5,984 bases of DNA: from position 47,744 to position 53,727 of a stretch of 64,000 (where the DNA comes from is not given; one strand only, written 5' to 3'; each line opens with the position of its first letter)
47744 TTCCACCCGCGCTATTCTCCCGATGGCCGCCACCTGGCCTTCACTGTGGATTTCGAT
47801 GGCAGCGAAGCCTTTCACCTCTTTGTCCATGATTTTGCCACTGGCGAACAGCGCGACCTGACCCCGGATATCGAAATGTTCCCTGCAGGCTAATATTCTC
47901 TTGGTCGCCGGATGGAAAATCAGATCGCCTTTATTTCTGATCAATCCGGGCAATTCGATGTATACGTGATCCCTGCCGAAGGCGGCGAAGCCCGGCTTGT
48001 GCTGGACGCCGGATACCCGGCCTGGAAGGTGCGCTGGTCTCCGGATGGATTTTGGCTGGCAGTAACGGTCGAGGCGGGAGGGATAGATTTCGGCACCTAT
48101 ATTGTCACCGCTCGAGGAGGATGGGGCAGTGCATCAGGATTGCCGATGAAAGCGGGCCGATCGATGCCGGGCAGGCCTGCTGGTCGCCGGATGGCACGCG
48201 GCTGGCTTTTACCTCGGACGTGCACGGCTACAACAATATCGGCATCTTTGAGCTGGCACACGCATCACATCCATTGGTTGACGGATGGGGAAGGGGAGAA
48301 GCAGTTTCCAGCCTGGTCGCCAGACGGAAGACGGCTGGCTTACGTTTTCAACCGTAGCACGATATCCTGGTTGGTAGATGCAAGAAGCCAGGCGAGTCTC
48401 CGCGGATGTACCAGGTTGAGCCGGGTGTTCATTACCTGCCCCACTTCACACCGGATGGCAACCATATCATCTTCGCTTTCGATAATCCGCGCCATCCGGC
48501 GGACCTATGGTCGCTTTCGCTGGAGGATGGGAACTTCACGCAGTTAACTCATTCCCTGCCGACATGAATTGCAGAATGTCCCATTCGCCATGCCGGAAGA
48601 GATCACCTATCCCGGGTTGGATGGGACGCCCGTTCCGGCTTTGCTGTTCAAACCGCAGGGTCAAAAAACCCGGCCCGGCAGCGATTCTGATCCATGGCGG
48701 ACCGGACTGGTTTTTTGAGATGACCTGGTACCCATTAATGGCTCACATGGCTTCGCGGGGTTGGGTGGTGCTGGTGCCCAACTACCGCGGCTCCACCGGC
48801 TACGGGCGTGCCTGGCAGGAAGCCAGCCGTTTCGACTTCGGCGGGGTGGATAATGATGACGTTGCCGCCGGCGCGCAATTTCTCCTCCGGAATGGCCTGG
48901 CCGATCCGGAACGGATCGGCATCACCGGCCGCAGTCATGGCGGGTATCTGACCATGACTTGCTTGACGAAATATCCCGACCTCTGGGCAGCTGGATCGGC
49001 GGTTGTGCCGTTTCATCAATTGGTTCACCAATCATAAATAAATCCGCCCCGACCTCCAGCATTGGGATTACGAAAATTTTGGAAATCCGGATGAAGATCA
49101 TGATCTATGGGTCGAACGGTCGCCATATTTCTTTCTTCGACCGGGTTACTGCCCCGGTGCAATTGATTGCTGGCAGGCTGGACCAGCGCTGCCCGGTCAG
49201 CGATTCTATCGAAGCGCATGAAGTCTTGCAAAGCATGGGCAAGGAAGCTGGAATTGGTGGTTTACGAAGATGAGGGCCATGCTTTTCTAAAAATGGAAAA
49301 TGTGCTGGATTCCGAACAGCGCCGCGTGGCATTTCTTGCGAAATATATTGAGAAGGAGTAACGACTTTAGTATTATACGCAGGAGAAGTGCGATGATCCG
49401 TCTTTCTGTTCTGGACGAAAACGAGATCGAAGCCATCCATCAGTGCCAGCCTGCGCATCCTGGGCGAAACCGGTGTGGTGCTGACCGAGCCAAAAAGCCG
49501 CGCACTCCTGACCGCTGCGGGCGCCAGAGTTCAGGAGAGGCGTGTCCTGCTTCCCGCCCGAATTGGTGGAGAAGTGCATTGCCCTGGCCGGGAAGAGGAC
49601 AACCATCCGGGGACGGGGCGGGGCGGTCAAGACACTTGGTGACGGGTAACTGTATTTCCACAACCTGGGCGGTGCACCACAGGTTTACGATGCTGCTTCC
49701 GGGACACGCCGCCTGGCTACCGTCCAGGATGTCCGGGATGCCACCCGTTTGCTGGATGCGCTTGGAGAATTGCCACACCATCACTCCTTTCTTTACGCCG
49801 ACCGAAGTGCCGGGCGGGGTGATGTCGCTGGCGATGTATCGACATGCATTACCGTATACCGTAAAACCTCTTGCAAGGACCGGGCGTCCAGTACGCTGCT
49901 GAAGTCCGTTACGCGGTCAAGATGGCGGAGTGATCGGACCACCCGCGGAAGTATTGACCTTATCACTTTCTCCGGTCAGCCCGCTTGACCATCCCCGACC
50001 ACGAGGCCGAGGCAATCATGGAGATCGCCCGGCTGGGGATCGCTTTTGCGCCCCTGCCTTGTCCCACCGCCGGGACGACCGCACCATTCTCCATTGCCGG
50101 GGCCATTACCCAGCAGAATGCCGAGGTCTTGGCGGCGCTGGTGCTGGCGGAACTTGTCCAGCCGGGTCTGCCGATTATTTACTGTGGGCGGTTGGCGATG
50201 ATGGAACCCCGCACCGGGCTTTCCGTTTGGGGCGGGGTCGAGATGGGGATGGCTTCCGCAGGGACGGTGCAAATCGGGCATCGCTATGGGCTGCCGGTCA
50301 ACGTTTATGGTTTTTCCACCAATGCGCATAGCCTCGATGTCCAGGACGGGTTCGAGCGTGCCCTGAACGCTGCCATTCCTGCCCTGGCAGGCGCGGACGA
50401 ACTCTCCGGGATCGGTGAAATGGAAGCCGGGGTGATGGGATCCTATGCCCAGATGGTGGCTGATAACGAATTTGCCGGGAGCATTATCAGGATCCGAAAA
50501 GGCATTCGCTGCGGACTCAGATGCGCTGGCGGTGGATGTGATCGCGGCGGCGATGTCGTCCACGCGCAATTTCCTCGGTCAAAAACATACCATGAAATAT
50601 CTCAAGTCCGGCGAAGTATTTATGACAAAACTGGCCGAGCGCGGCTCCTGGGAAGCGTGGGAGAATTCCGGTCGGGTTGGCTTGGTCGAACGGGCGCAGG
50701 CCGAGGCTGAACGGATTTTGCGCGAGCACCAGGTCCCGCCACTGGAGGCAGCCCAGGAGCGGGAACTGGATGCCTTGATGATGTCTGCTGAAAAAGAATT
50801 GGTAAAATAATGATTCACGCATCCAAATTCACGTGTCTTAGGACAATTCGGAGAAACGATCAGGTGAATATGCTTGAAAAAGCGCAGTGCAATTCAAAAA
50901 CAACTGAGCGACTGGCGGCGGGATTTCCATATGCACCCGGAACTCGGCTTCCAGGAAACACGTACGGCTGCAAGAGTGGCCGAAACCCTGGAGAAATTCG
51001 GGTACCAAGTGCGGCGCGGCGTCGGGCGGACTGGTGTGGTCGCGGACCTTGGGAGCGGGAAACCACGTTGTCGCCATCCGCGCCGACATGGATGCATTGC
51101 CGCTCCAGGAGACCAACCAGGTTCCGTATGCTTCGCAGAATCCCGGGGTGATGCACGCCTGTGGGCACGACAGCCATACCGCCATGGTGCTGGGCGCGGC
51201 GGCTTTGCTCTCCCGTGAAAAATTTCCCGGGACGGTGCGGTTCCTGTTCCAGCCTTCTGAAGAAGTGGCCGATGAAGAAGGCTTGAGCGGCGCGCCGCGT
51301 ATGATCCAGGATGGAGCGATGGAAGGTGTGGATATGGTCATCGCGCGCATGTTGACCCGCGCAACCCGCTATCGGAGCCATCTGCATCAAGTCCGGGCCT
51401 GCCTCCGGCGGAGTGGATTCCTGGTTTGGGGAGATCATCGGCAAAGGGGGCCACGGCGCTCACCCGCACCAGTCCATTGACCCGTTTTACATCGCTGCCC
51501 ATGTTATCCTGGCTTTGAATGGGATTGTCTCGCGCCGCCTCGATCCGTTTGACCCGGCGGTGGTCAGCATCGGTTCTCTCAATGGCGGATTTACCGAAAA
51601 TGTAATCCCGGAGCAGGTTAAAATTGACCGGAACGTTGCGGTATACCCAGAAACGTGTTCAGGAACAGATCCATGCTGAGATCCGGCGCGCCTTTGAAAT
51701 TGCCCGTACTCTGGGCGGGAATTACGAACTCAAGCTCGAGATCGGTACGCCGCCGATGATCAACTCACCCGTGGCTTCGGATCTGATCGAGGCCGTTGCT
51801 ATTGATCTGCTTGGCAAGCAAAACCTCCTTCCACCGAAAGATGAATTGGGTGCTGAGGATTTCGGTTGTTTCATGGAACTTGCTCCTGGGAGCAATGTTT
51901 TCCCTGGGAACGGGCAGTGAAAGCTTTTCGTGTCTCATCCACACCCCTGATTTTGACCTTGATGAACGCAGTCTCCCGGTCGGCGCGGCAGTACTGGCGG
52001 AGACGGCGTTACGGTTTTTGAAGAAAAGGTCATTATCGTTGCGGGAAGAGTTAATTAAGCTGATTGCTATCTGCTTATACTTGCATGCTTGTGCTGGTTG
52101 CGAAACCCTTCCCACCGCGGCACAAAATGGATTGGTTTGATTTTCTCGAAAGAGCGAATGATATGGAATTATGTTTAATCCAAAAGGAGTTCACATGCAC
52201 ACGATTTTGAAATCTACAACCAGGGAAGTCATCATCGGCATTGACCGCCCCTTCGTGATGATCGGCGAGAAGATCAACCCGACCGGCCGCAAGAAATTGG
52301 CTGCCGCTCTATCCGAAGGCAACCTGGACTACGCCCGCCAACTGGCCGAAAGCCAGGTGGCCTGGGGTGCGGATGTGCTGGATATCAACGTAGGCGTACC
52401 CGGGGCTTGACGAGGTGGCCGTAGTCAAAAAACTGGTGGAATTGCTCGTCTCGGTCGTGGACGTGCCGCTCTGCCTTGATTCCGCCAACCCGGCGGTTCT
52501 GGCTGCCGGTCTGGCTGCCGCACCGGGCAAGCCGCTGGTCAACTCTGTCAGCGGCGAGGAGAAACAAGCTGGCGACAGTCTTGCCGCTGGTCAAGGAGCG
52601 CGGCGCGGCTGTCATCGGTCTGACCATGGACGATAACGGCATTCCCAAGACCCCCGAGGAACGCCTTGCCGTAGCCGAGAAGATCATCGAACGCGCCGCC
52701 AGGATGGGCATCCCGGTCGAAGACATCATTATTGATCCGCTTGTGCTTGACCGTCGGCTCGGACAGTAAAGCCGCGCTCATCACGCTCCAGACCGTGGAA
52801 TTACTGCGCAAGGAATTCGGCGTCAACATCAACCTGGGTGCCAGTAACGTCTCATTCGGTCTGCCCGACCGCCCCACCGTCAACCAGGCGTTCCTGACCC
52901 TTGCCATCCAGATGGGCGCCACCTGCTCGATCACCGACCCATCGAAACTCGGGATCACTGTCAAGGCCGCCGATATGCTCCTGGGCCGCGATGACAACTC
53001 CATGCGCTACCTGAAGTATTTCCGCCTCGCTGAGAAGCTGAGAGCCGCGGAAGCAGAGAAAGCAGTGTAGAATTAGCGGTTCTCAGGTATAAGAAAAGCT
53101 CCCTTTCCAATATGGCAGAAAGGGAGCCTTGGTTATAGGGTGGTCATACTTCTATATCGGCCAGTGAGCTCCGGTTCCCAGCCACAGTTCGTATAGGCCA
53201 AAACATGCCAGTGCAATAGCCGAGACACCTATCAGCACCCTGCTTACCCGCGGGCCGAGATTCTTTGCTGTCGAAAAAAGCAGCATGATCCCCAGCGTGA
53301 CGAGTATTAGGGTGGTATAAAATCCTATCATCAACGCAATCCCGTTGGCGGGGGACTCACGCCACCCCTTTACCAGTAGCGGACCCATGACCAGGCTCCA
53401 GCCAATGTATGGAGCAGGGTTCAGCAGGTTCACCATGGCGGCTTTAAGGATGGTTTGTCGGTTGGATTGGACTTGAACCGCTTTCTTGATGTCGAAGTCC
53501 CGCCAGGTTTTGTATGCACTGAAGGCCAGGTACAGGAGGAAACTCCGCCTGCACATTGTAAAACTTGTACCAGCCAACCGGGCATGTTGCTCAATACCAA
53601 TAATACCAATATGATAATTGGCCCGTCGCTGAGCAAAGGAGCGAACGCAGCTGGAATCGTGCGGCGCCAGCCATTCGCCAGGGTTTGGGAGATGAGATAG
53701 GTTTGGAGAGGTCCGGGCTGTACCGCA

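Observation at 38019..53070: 15-kb co-directional locus coupling three non-Pyl MttB-family methyltransferases, a corrinoid protein and a pterin methyltransferase to an Opp/Dpp-type importer, an S9 peptidase and an M20 amidohydrolase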

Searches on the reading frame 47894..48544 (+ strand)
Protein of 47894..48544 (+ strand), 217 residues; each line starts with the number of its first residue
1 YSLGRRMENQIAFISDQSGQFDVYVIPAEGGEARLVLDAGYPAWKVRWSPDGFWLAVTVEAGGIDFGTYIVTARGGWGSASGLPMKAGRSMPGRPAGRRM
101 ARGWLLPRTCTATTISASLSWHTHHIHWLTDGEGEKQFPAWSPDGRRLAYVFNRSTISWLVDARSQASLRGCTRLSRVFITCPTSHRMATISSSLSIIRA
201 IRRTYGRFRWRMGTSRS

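Call 5: search_protein_families(library=pfam, proteins=[window:47894-48544:+], max_evalue=0.001)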
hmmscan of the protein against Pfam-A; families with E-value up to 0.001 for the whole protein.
window:47894-48544:+ (217 aa): 1 family
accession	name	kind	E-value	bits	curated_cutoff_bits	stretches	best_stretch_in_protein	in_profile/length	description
PF07676.18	PD40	-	7.3e-12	45.4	20.9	1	129-155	4-30/38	WD40-like Beta Propeller Repeat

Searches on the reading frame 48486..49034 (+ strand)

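Call 5: search_protein_families(library=pfam, proteins=[window:48486-49034:+], max_evalue=0.001)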
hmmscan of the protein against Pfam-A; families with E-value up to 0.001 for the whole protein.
window:48486-49034:+ (183 aa): 2 families
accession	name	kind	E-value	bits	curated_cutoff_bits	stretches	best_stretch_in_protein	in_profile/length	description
PF00326.27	Peptidase_S9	-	4.5e-28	98.6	22.6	1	86-180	8-102/213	Prolyl oligopeptidase family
PF00561.26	Abhydrolase_1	-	6.5e-05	23.1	25.8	1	67-166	4-93/245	alpha/beta hydrolase fold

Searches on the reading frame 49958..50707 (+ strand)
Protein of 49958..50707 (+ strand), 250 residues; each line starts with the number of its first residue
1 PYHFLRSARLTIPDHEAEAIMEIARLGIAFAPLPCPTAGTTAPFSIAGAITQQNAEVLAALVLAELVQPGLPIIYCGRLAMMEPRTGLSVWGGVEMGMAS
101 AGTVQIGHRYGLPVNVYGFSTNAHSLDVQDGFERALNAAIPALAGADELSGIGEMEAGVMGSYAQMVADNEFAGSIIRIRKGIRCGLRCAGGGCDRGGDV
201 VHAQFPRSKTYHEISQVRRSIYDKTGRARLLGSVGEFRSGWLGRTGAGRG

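Call 5: search_protein_families(library=pfam, proteins=[window:49958-50707:+], max_evalue=0.001)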
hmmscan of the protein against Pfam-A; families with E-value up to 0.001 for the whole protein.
window:49958-50707:+ (250 aa): 1 family
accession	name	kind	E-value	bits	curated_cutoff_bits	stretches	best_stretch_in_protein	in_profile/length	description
PF06253.16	MTTB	-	1.9e-28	99.2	25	1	13-184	232-404/500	Trimethylamine methyltransferase (MTTB)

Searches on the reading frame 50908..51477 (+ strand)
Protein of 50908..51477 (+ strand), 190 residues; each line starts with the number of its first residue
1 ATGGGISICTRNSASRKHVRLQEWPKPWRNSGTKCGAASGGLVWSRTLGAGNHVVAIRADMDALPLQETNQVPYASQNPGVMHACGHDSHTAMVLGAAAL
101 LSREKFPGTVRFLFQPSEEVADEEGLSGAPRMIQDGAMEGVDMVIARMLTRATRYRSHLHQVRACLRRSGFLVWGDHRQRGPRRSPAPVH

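Call 5: search_protein_families(library=pfam, proteins=[window:50908-51477:+], max_evalue=0.001)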
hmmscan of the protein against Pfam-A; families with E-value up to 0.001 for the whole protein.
window:50908-51477:+ (190 aa): 1 family
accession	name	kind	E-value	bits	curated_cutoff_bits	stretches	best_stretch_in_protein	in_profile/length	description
PF01546.33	Peptidase_M20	-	6.1e-24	85.5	24.6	1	56-145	1-93/206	Peptidase family M20/M25/M40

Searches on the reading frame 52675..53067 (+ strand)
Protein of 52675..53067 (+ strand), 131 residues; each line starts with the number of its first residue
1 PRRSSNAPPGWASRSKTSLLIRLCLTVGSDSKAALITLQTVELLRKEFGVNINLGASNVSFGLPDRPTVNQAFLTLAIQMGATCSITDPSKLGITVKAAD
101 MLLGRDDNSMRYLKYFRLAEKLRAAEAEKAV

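Call 5: search_protein_families(library=pfam, proteins=[window:52675-53067:+], max_evalue=0.001)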
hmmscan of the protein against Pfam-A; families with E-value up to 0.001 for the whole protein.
window:52675-53067:+ (131 aa): 1 family
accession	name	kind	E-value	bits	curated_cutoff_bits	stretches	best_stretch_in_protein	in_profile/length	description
PF00809.28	Pterin_bind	-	0.00026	21.1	25.5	1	28-87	176-243/244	Pterin binding enzyme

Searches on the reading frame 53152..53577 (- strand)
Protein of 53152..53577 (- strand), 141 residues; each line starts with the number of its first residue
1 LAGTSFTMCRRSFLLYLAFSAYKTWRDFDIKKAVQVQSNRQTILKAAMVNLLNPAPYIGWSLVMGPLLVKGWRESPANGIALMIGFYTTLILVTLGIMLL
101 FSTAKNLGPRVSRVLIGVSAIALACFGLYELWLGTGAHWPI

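Call 6: search_protein_families(library=pfam, proteins=[window:53152-53577:-], max_evalue=0.001)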
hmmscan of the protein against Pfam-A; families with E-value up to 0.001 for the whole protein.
window:53152-53577:- (141 aa): 1 family
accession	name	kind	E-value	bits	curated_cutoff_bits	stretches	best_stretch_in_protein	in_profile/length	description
PF01810.24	LysE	-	1.2e-09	38.4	25.6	1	12-129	68-188/193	LysE type translocator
